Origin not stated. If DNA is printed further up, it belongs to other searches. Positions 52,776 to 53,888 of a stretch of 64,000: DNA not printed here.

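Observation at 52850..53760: GC-rich island 3: horizontally acquired CDP-alcohol phosphatidyltransferase (PgsA-like) between dnaB and a large membrane protein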

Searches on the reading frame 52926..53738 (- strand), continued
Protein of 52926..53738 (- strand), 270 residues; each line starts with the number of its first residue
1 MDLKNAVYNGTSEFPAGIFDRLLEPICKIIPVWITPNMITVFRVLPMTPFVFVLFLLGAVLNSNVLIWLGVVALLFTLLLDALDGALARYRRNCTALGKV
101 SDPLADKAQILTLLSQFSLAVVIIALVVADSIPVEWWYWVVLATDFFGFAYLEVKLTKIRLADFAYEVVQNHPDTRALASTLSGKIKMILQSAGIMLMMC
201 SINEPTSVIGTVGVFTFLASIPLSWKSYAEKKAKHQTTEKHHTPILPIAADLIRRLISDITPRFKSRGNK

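Call 46: find_encoding_contigs(protein=P0187, flank=8000, max_places=5)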
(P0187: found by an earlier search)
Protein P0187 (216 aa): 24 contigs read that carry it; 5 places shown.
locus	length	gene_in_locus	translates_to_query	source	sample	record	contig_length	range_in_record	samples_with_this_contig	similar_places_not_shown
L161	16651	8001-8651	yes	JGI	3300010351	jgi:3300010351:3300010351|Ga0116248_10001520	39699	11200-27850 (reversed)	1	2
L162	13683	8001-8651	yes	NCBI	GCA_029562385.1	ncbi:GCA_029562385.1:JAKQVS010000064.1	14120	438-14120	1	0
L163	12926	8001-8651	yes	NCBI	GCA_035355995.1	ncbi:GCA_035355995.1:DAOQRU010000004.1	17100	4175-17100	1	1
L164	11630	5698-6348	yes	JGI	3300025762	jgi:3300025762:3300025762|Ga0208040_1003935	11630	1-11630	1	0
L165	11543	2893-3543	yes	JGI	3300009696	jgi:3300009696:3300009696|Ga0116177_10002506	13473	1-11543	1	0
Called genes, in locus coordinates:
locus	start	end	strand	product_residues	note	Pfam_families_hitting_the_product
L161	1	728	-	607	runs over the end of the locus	PF01411:tRNA-synt_2c, PF07973:tRNA_SAD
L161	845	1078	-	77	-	PF26604:CBU_0592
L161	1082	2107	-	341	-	PF03054:tRNA_Me_trans, PF20259:tRNA_Me_trans_M, PF20258:tRNA_Me_trans_C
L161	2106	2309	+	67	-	-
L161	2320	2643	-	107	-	PF21326:KDM6_GATAL (faint), PF23477:zf_Tbcl_2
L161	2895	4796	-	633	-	PF01935:DUF87 (weak), PF10412:TrwB_AAD_bind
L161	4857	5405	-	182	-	PF00293:NUDIX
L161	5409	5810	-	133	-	PF11969:DcpS_C, PF01230:HIT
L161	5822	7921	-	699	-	-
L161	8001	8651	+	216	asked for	PF01066:CDP-OH_P_transf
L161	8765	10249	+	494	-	PF00772:DnaB, PF13481:AAA_25, PF03796:DnaB_C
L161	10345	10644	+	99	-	PF02575:YbaB_DNA_bd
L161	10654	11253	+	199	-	PF21176:RecR_HhH, PF02132:RecR_ZnF (weak), PF01751:Toprim (weak), PF13662:Toprim_4, PF21175:RecR_C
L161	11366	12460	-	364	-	PF00483:NTP_transferase, PF12804:NTP_transf_3 (weak), PF00132:Hexapep (faint), PF24894:Hexapep_GlmU (faint), PF25084:LbH_EIF2B, PF25087:GMPPB_C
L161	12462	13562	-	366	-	PF00535:Glycos_transf_2, PF13641:Glyco_tranf_2_3, PF13632:Glyco_trans_2_3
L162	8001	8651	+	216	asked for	PF01066:CDP-OH_P_transf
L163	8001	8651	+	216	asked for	PF01066:CDP-OH_P_transf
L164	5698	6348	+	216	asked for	PF01066:CDP-OH_P_transf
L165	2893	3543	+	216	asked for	PF01066:CDP-OH_P_transf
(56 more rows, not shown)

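Call 47: find_encoding_contigs(protein=P0053, flank=8000, max_places=3)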
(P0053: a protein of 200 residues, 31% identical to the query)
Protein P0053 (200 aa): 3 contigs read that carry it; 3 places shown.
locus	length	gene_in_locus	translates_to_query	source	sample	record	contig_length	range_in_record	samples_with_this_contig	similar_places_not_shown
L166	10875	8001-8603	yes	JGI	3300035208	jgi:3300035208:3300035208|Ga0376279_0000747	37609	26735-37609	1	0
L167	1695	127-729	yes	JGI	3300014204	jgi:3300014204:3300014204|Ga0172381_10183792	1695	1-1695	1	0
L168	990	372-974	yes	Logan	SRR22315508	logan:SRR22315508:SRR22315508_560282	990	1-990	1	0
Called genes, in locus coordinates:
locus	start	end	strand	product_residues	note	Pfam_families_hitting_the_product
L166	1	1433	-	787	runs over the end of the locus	-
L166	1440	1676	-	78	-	PF26604:CBU_0592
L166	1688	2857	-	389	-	PF03054:tRNA_Me_trans, PF20259:tRNA_Me_trans_M, PF20258:tRNA_Me_trans_C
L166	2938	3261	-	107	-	PF23477:zf_Tbcl_2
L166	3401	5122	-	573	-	PF01935:DUF87 (faint), PF10412:TrwB_AAD_bind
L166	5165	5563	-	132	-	PF11969:DcpS_C, PF01230:HIT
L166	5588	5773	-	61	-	-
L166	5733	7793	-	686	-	-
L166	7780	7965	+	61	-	-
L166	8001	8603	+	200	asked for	PF01066:CDP-OH_P_transf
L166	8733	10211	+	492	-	PF00772:DnaB, PF03796:DnaB_C, PF13481:AAA_25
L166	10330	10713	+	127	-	PF02575:YbaB_DNA_bd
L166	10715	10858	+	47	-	PF21176:RecR_HhH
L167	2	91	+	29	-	?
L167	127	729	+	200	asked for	PF01066:CDP-OH_P_transf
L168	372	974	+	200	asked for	PF01066:CDP-OH_P_transf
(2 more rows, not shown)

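Call 49: find_encoding_contigs(protein=P0045, flank=5000, max_places=3)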
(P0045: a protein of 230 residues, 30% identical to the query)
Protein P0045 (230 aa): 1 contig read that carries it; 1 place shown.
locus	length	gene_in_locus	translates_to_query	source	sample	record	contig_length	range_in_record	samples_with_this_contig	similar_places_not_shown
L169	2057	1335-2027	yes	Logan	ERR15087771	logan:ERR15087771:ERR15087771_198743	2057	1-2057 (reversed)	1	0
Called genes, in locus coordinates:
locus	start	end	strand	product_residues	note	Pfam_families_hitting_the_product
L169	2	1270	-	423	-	?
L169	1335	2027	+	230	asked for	PF01066:CDP-OH_P_transf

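Call 76: predict_structure(alignment_id=A1)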
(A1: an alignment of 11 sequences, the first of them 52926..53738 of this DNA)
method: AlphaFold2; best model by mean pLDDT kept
length: 270 residues; sequences in the alignment: 11
mean_pLDDT: 79.6   pTM: 0.73
mean pLDDT of the five models: 79.6, 78.3, 77.5, 76.1, 75.1
residues with pLDDT >= 90: 43; 70-90: 178; 50-70: 35; < 50: 14
segments of 3 or more residues with pLDDT < 50: 1-14
pLDDT, mean of each block of 10 residues (from residue 1): 41 57 86 83 78 80 88 89 85 80 87 86 75 75 84 90 82 65 87 91 89 93 92 82 66 77 61
secondary structure, 60 per line:
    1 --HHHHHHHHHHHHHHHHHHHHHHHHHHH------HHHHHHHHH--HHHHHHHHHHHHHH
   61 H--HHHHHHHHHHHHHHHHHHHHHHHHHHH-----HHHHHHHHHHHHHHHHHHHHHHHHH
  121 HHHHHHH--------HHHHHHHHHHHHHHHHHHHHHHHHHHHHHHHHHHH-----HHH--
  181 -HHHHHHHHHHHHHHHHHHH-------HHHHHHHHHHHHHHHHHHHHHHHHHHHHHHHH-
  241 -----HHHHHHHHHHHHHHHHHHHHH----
elements in order: H3-29 H36-44 H47-61 H64-90 H96-127 H136-170 H182-200 H208-239 H246-266

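Call 80: fold_search(model_id=the predicted structure, library=pdb)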
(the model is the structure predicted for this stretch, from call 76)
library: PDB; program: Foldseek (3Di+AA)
matches with E <= 10: 88; with E <= 0.001: 0
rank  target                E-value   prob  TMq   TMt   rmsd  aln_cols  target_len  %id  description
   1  4q7c_A                3.0e-03  1.00  0.40  0.34   6.5       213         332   16  Structure of AF2299, a CDP-alcohol phosphotransferase (released 2014-05-28)
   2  4o6n_A                3.9e-03  1.00  0.41  0.35   6.2       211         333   16  Structure of AF2299, a CDP-alcohol phosphotransferase (CDP-bound) (released 2014-05-14)
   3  4o6m_B                4.1e-03  1.00  0.45  0.37   5.8       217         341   16  Structure of AF2299, a CDP-alcohol phosphotransferase (CMP-bound) (released 2014-05-14)
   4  7drj_A                4.9e-03  1.00  0.50  0.67   5.3       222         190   21  Crystal structure of phosphatidylglycerol phosphate synthase in complex with phosphatidylglycerol phosphate (released 2021-12-08)
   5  7drj_B                7.7e-03  1.00  0.49  0.68   5.2       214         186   22  Crystal structure of phosphatidylglycerol phosphate synthase in complex with phosphatidylglycerol phosphate (released 2021-12-08)
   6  7drk_B                8.0e-03  1.00  0.49  0.68   5.3       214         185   22  Crystal structure of phosphatidylglycerol phosphate synthase in complex with cytidine diphosphate-diacylglycerol (released 2021-12-08)
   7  6wm5_A                9.6e-03  1.00  0.52  0.44   6.6       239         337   18  Structure of a phosphatidylinositol-phosphate synthase (PIPS) from Mycobacterium kansasii (released 2020-05-27)
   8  6wmv_A                1.4e-02  1.00  0.52  0.43   6.2       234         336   19  Structure of a phosphatidylinositol-phosphate synthase (PIPS) from Mycobacterium kansasii with evidence of substrate b (released 2020-05-27)
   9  4o6m_A                1.4e-02  1.00  0.43  0.37   5.9       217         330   15  Structure of AF2299, a CDP-alcohol phosphotransferase (CMP-bound) (released 2014-05-14)
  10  7drk_A                2.0e-02  1.00  0.44  0.61   5.9       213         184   20  Crystal structure of phosphatidylglycerol phosphate synthase in complex with cytidine diphosphate-diacylglycerol (released 2021-12-08)
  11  6h59_B                3.3e-02  1.00  0.42  0.55   6.4       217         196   16  Crystal structure of Mycobacterium tuberculosis phosphatidylinositol phosphate synthase (PgsA1) with CDP-DAG bound (released 2019-05-15)
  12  6h59_A                4.4e-02  1.00  0.43  0.55   6.5       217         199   16  Crystal structure of Mycobacterium tuberculosis phosphatidylinositol phosphate synthase (PgsA1) with CDP-DAG bound (released 2019-05-15)
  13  6wmv_C                4.4e-02  1.00  0.45  0.38  10.6       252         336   15  Structure of a phosphatidylinositol-phosphate synthase (PIPS) from Mycobacterium kansasii with evidence of substrate b (released 2020-05-27)
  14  6h53_B                4.5e-02  1.00  0.49  0.64   5.1       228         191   16  Crystal structure of Mycobacterium tuberculosis phosphatidylinositol phosphate synthase (PgsA1) in apo form (released 2019-05-15)
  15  6h5a_B                7.1e-02  1.00  0.42  0.52   6.4       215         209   17  Crystal structure of Mycobacterium tuberculosis phosphatidylinositol phosphate synthase (PgsA1) in complex with mangan (released 2019-05-15)
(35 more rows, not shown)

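Call 95: search_solved_structures(query=window:52926-53738:-, max_evalue=0.01, show_alignments=2)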
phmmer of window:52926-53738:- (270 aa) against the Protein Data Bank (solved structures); distinct sequences matched with E-value up to 0.01: 7.
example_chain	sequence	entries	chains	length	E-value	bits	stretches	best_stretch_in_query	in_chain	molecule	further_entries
6wm5_A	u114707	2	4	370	0.00014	24.8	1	9-108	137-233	AfCTD-Phosphatidylinositol-phosphate synthase (PIPS) fusion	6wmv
6h53_A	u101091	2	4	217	0.00015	24.7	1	18-108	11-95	CDP-diacylglycerol--inositol 3-phosphatidyltransferase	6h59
6h5a_A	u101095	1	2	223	0.00016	24.6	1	18-108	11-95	CDP-diacylglycerol--inositol 3-phosphatidyltransferase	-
7drj_A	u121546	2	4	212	0.00046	23.1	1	35-128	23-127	CDP-diacylglycerol--glycerol-3-phosphate 3-phosphatidyltransferase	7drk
9uet_A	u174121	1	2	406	0.00097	22.1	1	28-111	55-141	Cholinephosphotransferase 1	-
8gyw_B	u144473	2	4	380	0.0013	21.7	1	25-112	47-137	Choline/ethanolaminephosphotransferase 1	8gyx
8ero_A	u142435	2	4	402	0.0087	18.9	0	28-112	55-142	Cholinephosphotransferase 1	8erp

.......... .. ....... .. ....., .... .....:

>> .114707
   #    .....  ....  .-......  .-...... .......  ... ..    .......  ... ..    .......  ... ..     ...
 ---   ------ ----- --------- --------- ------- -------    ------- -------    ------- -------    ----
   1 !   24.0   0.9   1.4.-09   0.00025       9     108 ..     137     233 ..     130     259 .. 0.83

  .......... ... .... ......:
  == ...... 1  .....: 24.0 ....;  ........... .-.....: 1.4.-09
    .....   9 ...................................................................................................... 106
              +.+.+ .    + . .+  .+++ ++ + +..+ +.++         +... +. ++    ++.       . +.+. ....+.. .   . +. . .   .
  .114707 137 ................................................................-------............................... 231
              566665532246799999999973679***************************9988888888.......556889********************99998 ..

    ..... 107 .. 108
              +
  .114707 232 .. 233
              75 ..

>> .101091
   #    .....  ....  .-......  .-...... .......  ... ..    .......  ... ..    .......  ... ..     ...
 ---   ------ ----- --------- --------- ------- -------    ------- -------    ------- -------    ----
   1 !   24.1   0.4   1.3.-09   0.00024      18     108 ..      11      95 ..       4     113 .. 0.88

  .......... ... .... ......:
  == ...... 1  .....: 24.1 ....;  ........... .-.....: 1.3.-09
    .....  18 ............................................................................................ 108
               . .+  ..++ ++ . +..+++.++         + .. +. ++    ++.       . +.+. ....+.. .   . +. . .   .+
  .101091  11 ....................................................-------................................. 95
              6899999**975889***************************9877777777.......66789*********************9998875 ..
